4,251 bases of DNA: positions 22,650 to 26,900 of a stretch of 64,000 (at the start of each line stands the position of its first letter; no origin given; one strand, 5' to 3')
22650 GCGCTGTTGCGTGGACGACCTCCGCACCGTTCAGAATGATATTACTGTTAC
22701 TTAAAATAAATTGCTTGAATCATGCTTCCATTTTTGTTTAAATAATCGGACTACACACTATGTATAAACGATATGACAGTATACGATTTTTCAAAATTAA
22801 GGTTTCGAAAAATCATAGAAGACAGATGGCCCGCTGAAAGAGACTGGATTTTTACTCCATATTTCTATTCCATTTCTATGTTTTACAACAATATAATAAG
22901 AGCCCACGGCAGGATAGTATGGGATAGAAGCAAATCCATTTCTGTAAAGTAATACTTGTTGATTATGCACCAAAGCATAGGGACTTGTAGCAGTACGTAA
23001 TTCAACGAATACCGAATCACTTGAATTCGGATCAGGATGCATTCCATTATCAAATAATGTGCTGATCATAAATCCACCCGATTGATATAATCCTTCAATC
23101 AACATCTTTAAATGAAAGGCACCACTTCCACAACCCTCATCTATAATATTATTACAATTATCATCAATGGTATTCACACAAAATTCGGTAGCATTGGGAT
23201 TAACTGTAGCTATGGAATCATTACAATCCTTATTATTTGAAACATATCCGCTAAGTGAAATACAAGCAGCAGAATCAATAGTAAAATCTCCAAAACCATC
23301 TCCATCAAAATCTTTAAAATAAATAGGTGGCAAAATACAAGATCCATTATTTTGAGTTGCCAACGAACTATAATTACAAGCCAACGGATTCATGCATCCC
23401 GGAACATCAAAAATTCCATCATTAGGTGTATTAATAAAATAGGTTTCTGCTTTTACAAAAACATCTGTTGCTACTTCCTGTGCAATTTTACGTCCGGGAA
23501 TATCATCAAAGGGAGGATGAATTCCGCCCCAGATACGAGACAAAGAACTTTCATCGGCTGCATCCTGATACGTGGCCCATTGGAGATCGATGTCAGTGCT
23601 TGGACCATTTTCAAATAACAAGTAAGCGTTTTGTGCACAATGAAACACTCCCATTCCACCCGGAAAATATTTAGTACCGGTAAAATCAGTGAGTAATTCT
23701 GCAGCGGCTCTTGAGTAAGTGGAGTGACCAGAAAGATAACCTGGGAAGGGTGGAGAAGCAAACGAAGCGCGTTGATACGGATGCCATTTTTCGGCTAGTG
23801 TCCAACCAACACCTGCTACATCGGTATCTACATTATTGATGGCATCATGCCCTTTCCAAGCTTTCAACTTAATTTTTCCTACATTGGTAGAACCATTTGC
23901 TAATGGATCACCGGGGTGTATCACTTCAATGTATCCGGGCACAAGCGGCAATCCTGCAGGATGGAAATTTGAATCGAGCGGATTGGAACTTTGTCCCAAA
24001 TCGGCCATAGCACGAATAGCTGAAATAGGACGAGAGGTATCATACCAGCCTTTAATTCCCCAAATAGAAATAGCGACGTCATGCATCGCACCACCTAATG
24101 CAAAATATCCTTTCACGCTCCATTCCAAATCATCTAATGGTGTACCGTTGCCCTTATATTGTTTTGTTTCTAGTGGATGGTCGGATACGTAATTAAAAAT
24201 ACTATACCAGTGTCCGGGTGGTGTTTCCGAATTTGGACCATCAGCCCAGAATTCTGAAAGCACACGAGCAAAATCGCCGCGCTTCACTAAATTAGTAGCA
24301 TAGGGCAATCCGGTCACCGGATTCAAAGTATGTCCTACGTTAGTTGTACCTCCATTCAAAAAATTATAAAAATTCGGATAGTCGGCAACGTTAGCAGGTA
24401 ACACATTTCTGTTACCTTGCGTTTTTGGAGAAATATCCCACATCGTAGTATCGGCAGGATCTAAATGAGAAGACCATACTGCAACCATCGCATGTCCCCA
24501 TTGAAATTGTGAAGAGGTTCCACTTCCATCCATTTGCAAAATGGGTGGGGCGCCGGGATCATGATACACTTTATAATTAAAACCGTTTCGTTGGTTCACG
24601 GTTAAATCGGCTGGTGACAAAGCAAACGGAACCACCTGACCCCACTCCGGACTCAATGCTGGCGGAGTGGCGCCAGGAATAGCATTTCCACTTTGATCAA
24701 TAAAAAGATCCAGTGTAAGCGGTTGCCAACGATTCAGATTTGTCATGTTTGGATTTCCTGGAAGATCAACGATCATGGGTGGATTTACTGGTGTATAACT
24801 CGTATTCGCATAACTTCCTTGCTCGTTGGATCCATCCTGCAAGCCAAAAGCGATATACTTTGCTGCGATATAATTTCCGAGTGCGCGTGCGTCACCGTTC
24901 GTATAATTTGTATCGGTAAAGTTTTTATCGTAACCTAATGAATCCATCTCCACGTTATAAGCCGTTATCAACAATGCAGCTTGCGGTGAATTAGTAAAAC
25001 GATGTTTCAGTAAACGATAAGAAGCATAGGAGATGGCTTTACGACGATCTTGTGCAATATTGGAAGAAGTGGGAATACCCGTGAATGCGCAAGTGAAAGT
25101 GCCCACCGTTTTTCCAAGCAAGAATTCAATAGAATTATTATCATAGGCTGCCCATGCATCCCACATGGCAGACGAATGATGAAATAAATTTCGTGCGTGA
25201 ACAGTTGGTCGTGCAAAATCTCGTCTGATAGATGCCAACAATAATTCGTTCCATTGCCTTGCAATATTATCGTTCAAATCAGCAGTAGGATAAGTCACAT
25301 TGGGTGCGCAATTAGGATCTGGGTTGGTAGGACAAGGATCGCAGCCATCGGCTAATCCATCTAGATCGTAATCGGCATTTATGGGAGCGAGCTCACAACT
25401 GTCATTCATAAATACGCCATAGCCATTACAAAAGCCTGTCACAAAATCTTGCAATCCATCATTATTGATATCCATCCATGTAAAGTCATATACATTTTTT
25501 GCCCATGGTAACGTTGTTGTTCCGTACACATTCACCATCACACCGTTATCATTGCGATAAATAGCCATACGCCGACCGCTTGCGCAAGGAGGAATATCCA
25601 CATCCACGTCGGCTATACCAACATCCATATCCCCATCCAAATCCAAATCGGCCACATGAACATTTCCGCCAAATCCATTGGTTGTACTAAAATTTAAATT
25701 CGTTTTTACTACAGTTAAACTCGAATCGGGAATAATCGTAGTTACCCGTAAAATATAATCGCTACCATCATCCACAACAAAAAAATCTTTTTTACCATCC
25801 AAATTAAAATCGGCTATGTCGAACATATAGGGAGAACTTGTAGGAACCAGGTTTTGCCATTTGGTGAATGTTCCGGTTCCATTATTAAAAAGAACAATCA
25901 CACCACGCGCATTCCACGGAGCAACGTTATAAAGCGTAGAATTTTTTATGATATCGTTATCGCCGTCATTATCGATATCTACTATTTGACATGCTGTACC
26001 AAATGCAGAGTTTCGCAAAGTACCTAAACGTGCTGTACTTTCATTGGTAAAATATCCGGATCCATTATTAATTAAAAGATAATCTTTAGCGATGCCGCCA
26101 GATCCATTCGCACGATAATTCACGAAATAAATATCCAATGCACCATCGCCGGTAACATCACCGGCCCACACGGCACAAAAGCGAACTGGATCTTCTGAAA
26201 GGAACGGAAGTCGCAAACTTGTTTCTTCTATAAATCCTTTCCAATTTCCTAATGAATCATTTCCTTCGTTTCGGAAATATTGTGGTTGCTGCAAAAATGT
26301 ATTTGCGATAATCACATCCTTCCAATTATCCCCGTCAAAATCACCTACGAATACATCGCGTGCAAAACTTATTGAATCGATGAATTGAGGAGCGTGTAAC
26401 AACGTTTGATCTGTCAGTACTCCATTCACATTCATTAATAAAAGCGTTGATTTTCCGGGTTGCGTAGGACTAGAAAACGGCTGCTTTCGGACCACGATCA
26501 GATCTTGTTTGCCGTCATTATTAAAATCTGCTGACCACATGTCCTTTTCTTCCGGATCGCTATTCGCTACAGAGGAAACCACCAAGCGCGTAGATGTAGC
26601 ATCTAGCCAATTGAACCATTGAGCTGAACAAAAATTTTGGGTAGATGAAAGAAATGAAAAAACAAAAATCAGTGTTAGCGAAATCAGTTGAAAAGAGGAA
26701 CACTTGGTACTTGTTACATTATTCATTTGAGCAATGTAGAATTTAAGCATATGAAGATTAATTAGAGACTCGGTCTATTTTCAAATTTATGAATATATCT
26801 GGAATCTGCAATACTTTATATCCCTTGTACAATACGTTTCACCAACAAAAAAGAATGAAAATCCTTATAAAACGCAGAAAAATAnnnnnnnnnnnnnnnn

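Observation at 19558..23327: Two neighbouring giant secreted proteins share a ~176-aa C-terminal cassette that is neither a type A nor a type B T9SS sorting domain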

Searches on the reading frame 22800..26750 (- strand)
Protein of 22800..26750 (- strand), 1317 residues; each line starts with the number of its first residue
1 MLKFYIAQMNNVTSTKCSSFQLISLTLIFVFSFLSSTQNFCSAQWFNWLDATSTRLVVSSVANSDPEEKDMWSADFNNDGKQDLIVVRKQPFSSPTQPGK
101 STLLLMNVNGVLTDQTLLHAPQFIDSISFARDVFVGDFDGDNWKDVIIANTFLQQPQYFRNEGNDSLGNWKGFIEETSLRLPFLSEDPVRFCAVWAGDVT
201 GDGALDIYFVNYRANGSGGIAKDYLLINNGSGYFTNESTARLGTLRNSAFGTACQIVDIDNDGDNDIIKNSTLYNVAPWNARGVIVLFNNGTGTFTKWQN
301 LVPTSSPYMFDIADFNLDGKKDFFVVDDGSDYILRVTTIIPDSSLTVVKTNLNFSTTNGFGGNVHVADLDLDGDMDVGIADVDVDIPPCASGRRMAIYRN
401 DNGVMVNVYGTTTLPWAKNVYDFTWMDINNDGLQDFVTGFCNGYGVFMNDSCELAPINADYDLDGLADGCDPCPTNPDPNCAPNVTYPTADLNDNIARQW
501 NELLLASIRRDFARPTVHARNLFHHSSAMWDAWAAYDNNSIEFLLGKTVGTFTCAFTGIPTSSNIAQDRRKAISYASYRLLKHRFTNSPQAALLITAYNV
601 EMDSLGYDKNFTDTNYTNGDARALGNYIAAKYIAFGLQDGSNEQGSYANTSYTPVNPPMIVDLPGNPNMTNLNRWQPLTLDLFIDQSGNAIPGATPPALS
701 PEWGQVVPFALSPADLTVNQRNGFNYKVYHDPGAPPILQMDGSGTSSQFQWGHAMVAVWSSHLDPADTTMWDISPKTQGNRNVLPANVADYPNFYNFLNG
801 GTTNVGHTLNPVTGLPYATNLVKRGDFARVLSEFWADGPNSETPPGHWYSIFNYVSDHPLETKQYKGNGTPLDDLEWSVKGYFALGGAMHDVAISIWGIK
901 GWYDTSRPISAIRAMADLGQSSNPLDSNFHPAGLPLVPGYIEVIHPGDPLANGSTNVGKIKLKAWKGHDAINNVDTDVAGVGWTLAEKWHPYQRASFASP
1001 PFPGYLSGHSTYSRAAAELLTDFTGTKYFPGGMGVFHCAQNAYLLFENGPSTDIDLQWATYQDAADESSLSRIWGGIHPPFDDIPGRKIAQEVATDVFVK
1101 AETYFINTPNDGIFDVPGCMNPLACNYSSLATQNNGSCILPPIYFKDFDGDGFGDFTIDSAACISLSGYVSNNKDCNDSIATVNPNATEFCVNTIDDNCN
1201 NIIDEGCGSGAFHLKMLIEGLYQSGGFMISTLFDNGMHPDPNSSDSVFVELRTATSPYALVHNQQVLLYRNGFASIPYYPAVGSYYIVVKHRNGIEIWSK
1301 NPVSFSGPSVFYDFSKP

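Call 6: search_protein_families(library=pfam, proteins=[window:22800-26750:-], max_evalue=1)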
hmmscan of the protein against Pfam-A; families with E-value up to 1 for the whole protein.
window:22800-26750:- (1317 aa): 7 families
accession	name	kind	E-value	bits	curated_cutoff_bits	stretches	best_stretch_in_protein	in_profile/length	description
PF13517.12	FG-GAP_3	-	6e-29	100.9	26.9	6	75-147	1-60/61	FG-GAP-like repeat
PF21167.2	DUF6851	-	2.1e-10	41.6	27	1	527-677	4-140/140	Domain of unknown function (DUF6851)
PF11617.13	Cu-binding_MopE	-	2.7e-08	34.4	27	1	1175-1205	1-30/30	Putative metal-binding motif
PF22778.2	VCPO_2nd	-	1.4e-05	25.7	27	1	1002-1078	70-144/177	VCPO second helical-bundle domain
PF21955.1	CarG-like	-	0.00046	20.8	28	1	255-327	6-74/144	Carbapenem resistance protein CarG-like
PF01839.29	FG-GAP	-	0.0015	18.8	22.1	2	74-86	8-20/37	FG-GAP repeat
PF14783.12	BBS2_Mid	-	0.18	12.4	27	0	401-443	58-103/108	Ciliary BBSome complex subunit 2, middle region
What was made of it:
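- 24720..25172 (-): DUF6851 domain (residues 527-677). PF21167, E 2.1e-10 (call 6)
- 23517..23747 (-): VCPO second helical-bundle domain (residues 1002-1078). PF22778, E 1.4e-05 and 25.7 bits, just below the cut-off of 27 (call 6).
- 23130..23327 (-): First half of the cassette in the 1317-aa protein (residues 1142-1207): MopE-type motif. The Pfam match covers 23136-23228. PF11617, 34.4 bits, E 2.7e-08 (call 6)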

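Call 7: search_protein_families(library=ncbifam, proteins=[window:22800-26750:-], max_evalue=1)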
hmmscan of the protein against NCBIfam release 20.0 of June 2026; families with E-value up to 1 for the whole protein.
window:22800-26750:- (1317 aa): 3 families
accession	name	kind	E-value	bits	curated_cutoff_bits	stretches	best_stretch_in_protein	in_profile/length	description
NF040734.1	CC-COOH_SaoC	equivalog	0.0052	16.6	80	0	72-91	51-70/148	Cys-Cys-COOH (seleno)protein SaoC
NF047539.1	XAC2610_fam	domain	0.028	14.9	35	1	196-237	3-43/89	XAC2610-related protein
NF033843.1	small_YpfM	equivalog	0.029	14.2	33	1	167-176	6-15/19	protein YpfM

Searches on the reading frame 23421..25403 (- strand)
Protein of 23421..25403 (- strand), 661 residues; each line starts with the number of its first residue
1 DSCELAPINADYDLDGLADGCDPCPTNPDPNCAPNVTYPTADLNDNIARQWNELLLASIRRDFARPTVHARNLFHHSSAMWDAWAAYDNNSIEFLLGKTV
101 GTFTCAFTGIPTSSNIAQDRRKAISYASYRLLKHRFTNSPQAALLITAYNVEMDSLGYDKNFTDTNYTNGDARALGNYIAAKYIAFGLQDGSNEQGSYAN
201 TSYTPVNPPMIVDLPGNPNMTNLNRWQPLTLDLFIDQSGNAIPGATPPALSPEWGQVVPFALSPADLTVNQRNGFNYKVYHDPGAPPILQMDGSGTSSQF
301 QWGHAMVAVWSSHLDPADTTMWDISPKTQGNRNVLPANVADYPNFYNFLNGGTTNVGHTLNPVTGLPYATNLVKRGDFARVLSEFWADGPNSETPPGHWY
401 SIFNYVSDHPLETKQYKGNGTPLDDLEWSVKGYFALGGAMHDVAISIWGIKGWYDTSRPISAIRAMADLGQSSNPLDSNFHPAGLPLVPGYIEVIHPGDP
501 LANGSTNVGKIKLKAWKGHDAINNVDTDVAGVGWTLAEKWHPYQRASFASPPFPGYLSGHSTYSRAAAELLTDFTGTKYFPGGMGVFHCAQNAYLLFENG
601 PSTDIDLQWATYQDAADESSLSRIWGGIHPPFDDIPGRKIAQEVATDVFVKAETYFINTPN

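Call 61: find_homologous_proteins(query=window:23421-25403:-, max_evalue=1e-20)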
Query window:23421-25403:- (661 aa): 7999 proteins with E <= 1e-20 among 8000 candidates; the best 120 are listed.
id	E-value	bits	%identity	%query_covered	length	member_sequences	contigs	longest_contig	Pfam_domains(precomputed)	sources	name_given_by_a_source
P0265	0.0e+0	1064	68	100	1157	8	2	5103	PF21167.3,PF22778.4,PF13517.13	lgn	-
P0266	0.0e+0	1049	67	100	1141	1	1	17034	PF21167.3,PF22778.4,PF13517.13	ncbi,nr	ncbi:MAG: VCBS repeat-containing protein, partial [Flavobacteriales bacterium]|nr:VCBS repeat-contai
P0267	0.0e+0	1018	65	99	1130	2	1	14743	PF21167.3,PF22778.4,PF13517.13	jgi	-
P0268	2.2e-298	1010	72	89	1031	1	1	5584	PF21167.3,PF22778.4,PF13517.13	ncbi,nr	ncbi:MAG: VCBS repeat-containing protein, partial [Chitinophagales bacterium]|nr:VCBS repeat-contain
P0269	6.4e-294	995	64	99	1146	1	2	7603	PF21167.3,PF22778.4,PF13517.13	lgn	-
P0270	5.0e-293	992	63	99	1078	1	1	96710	PF21167.3,PF22778.4,PF00404.25,PF13517.13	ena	-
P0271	2.5e-281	954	62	99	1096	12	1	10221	PF21167.3,PF22778.4,PF13517.13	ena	-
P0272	2.7e-279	947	62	99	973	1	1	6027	PF21167.3,PF22778.4,PF13517.13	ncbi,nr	ncbi:MAG: FG-GAP-like repeat-containing protein, partial [Flavobacteriales bacterium]|nr:FG-GAP-like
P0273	2.6e-278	944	62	100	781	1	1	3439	PF21167.3,PF22778.4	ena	-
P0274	2.1e-277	941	60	99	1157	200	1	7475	PF22778.4,PF13517.13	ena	-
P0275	6.6e-277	939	62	99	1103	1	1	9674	PF21167.3,PF22778.4,PF13517.13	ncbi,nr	ncbi:MAG: FG-GAP-like repeat-containing protein, partial [Flavobacteriales bacterium]|nr:FG-GAP-like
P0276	3.1e-276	937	61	99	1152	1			PF01839.30,PF21167.3,PF22778.4,PF13517.13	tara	tara:strand:+ start:1544 stop:5002 length:3459 start_codon:yes stop_codon:yes gene_type:complete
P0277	3.1e-276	937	60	100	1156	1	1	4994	PF21167.3,PF22778.4,PF13517.13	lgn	-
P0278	8.3e-276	935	60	100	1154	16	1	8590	PF21167.3,PF22778.4,PF13517.13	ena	-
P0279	2.4e-275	934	61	99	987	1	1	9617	PF21167.3,PF22778.4,PF13517.13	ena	-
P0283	2.3e-269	914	63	93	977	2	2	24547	PF21167.3,PF22778.4,PF11617.14,PF18962.8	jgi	jgi:hypothetical protein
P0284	2.7e-267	907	62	93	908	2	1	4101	PF21167.3,PF22778.4,PF11617.14,PF18962.8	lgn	-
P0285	1.8e-265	901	62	93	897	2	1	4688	PF21167.3,PF22778.4,PF11617.14,PF18962.8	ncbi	-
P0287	7.6e-263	892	61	93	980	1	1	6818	PF21167.3,PF22778.4,PF11617.14,PF18962.8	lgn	-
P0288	1.4e-260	885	62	94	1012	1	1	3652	PF21167.3,PF22778.4,PF18962.8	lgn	-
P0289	2.3e-259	881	61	93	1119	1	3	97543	PF21167.3,PF22778.4,PF11617.14,PF18962.8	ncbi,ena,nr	ncbi:MAG TPA: MopE-related protein [Saprospiraceae bacterium]|nr:MopE-related protein [Saprospiracea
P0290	2.3e-259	881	63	93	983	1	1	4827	PF21167.3,PF22778.4,PF11617.14,PF18962.8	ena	-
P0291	3.3e-259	880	61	93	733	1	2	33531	PF21167.3,PF22778.4,PF18962.8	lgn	-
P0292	6.6e-259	879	62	92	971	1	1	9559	PF21167.3,PF22778.4,PF11617.14,PF18962.8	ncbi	-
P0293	6.8e-259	879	62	92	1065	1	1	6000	PF21167.3,PF22778.4,PF11617.14,PF18962.8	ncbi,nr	ncbi:MAG: T9SS type A sorting domain-containing protein [Bacteroidetes bacterium]|nr:MAG: T9SS type 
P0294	1.1e-258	879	60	93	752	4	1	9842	PF21167.3,PF22778.4,PF18962.8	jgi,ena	-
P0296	3.3e-258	877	61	93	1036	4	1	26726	PF21167.3,PF22778.4,PF11617.14,PF18962.8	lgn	-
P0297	1.1e-257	875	61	93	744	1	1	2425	PF21167.3,PF22778.4,PF18962.8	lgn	-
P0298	1.8e-257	875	61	92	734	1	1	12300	PF21167.3,PF22778.4,PF18962.8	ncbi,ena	-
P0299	7.1e-257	873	61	92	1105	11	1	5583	PF21167.3,PF22778.4,PF11617.14,PF18962.8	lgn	-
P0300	9.2e-257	872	60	94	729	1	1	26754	PF21167.3,PF22778.4,PF18962.8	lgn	-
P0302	2.3e-256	871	61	93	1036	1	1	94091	PF21167.3,PF22778.4,PF11617.14,PF18962.8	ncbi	-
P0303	2.4e-256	871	61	92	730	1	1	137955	PF21167.3,PF22778.4,PF18962.8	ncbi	ncbi:MAG: T9SS type A sorting domain-containing protein [Bacteroidia bacterium]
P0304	2.6e-256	871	61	92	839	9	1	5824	PF21167.3,PF22778.4,PF11617.14,PF18962.8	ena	-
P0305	3.2e-256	871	61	92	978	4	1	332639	PF21167.3,PF22778.4,PF11617.14,PF18962.8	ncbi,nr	ncbi:MAG: T9SS type A sorting domain-containing protein [Lewinellaceae bacterium]|nr:T9SS type A sor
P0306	6.8e-256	870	61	93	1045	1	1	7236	PF21167.3,PF22778.4,PF11617.14,PF18962.8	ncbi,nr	ncbi:MAG: hypothetical protein HY842_11690 [Bacteroidetes bacterium]|nr:hypothetical protein [Bacter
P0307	1.8e-255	868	60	92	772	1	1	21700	PF21167.3,PF22778.4,PF11617.14,PF18962.8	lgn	-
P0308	2.6e-255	868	61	92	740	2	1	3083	PF21167.3,PF22778.4,PF18962.8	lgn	-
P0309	2.7e-255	868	60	94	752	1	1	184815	PF21167.3,PF22778.4,PF18962.8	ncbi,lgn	-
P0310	2.8e-255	867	61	92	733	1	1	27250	PF21167.3,PF22778.4,PF18962.8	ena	-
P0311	3.1e-255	867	61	92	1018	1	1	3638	PF21167.3,PF22778.4,PF11617.14,PF18962.8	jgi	jgi:hypothetical protein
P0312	3.4e-255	867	60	92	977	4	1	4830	PF21167.3,PF22778.4,PF11617.14,PF18962.8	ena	-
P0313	4.2e-255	867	62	93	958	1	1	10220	PF21167.3,PF22778.4,PF11617.14,PF18962.8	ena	-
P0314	4.3e-255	867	61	92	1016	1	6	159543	PF21167.3,PF22778.4,PF11617.14,PF18962.8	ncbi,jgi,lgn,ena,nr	ncbi:MAG: hypothetical protein DA408_02675 [Bacteroidetes bacterium]|nr:MAG: hypothetical protein C7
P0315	5.3e-255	867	60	93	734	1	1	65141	PF21167.3,PF22778.4,PF18962.8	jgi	jgi:hypothetical protein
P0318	2.5e-254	864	60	93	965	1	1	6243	PF21167.3,PF22778.4,PF11617.14,PF18962.8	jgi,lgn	-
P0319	2.6e-254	864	60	94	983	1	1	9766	PF21167.3,PF22778.4,PF11617.14,PF18962.8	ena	-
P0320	2.9e-254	864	61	92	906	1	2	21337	PF21167.3,PF22778.4,PF11617.14,PF18962.8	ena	-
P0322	3.7e-254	864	62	92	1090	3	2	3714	PF21167.3,PF22778.4,PF11617.14,PF18962.8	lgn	-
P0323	4.0e-254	864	61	92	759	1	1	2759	PF21167.3,PF22778.4,PF11617.14,PF18962.8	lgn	-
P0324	6.9e-254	863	60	92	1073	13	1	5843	PF21167.3,PF22778.4,PF11617.14,PF18962.8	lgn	-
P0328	1.1e-253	862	61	92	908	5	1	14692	PF21167.3,PF22778.4,PF11617.14,PF18962.8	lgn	-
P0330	1.6e-253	862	61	92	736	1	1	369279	PF21167.3,PF22778.4,PF18962.8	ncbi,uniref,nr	ncbi:T9SS type A sorting domain-containing protein [Fulvivirga sp. 29W222]|uniref:T9SS type A sortin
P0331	2.1e-253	861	60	93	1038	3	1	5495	PF21167.3,PF22778.4,PF11617.14,PF18962.8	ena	-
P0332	2.5e-253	861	60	93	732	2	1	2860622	PF21167.3,PF22778.4,PF18962.8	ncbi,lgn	ncbi:MAG: T9SS type A sorting domain-containing protein [Bacteroidia bacterium]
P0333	2.6e-253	861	59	92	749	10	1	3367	PF21167.3,PF22778.4,PF18962.8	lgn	-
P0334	5.9e-253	860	61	92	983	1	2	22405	PF21167.3,PF22778.4,PF11617.14,PF18962.8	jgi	-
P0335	7.2e-253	860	60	94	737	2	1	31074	PF21167.3,PF22778.4,PF18962.8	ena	-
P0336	7.5e-253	859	59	93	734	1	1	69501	PF21167.3,PF22778.4,PF18962.8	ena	-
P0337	7.6e-253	859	61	92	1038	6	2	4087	PF21167.3,PF22778.4,PF11617.14,PF18962.8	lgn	-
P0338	7.8e-253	859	59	94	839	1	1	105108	PF21167.3,PF22778.4,PF11617.14,PF18962.8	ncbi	-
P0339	1.0e-252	859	60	92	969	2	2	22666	PF21167.3,PF22778.4,PF11617.14,PF18962.8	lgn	-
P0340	1.1e-252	859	58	93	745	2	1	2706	PF21167.3,PF13585.13,PF22778.4,PF18962.8,PF13860.13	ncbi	-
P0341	1.1e-252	859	60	92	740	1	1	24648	PF21167.3,PF22778.4,PF18962.8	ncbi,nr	ncbi:T9SS type A sorting domain-containing protein [bacterium]|nr:T9SS type A sorting domain-contain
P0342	1.2e-252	859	60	94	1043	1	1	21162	PF21167.3,PF22778.4,PF11617.14,PF18962.8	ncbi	-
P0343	1.3e-252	859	60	93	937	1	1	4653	PF21167.3,PF22778.4,PF18962.8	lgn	-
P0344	1.5e-252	858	61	91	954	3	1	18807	PF21167.3,PF22778.4,PF11617.14,PF18962.8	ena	-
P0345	1.7e-252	858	60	92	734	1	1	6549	PF21167.3,PF22778.4,PF18962.8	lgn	-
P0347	3.6e-252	857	60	92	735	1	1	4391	PF21167.3,PF22778.4,PF18962.8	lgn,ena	-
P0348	4.4e-252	857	58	95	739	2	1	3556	PF21167.3,PF22778.4,PF18962.8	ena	-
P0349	6.3e-252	856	60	94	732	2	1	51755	PF21167.3,PF22778.4,PF18962.8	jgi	jgi:hypothetical protein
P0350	6.7e-252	856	60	92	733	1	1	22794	PF21167.3,PF22778.4,PF18962.8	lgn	-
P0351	7.5e-252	856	59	92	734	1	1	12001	PF21167.3,PF22778.4,PF18962.8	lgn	-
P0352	7.6e-252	856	59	92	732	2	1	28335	PF21167.3,PF22778.4,PF18962.8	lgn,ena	-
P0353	7.7e-252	856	59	93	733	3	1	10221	PF21167.3,PF22778.4,PF18962.8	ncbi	-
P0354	7.8e-252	856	60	93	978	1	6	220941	PF21167.3,PF22778.4,PF11617.14,PF18962.8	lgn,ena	-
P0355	7.8e-252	856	60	93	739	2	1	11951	PF21167.3,PF22778.4,PF18962.8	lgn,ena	-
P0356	8.5e-252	856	59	93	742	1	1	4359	PF21167.3,PF22778.4,PF18962.8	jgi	jgi:hypothetical protein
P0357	9.5e-252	856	59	93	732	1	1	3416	PF21167.3,PF22778.4,PF18962.8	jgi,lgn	jgi:hypothetical protein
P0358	1.0e-251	856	60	93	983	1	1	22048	PF21167.3,PF22778.4,PF11617.14,PF18962.8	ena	-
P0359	2.1e-251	855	60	92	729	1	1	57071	PF21167.3,PF22778.4,PF18962.8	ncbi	-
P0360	2.2e-251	855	60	93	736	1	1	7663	PF21167.3,PF22778.4,PF18962.8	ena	-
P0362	2.3e-251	855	60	92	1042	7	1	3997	PF21167.3,PF22778.4,PF11617.14,PF18962.8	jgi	-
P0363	2.4e-251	854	60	95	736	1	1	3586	PF21167.3,PF22778.4,PF18962.8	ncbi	-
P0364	2.6e-251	854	60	94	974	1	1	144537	PF21167.3,PF22778.4,PF11617.14,PF18962.8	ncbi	-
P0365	2.9e-251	854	60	92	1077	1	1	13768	PF21167.3,PF22778.4,PF18962.8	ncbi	-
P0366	4.9e-251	853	59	93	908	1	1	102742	PF21167.3,PF22778.4,PF11617.14,PF18962.8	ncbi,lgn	ncbi:MAG: MopE-related protein [Bacteroidota bacterium]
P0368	7.6e-251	853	59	93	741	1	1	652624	PF21167.3,PF22778.4,PF18962.8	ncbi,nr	ncbi:MAG: T9SS type A sorting domain-containing protein [Bacteroidia bacterium]|nr:T9SS type A sorti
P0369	7.9e-251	853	59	94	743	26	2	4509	PF21167.3,PF22778.4,PF18962.8,PF13860.13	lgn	-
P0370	8.9e-251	853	61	93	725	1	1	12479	PF21167.3,PF22778.4,PF18962.8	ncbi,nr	ncbi:MAG: T9SS type A sorting domain-containing protein [Microscillaceae bacterium]|nr:T9SS type A s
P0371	9.6e-251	852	60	92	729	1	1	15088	PF21167.3,PF22778.4,PF18962.8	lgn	-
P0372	1.2e-250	852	60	92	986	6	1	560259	PF21167.3,PF22778.4,PF11617.14,PF18962.8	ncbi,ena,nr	ncbi:MAG: hypothetical protein H6573_25745 [Lewinellaceae bacterium]|nr:hypothetical protein [Lewine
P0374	1.3e-250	852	60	93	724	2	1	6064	PF21167.3,PF22778.4,PF18962.8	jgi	-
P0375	1.7e-250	852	59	92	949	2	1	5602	PF21167.3,PF22778.4,PF11617.14,PF18962.8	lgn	-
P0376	2.2e-250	851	60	93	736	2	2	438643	PF21167.3,PF22778.4,PF18962.8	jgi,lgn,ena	-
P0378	2.3e-250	851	59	93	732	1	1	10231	PF21167.3,PF22778.4,PF18962.8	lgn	-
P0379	2.5e-250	851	60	93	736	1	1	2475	PF21167.3,PF22778.4,PF18962.8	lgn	-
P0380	2.7e-250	851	61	92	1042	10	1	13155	PF21167.3,PF22778.4,PF11617.14,PF18962.8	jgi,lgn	-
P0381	2.9e-250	851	59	92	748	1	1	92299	PF21167.3,PF22778.4,PF18962.8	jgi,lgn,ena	-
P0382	3.0e-250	851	60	92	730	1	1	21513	PF21167.3,PF22778.4,PF18962.8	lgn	-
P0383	3.6e-250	851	60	92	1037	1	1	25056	PF21167.3,PF22778.4,PF11617.14,PF18962.8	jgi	jgi:hypothetical protein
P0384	3.8e-250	851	58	93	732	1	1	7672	PF21167.3,PF22778.4,PF18962.8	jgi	-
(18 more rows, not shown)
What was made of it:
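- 23517..23747 (-): The precomputed Pfam column lists it for the close homologues (call 61).
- About 87 of the 120 best homologues of the DUF6851-VCPO passenger carry PF18962, many as MopE + PF18962 (call 61).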
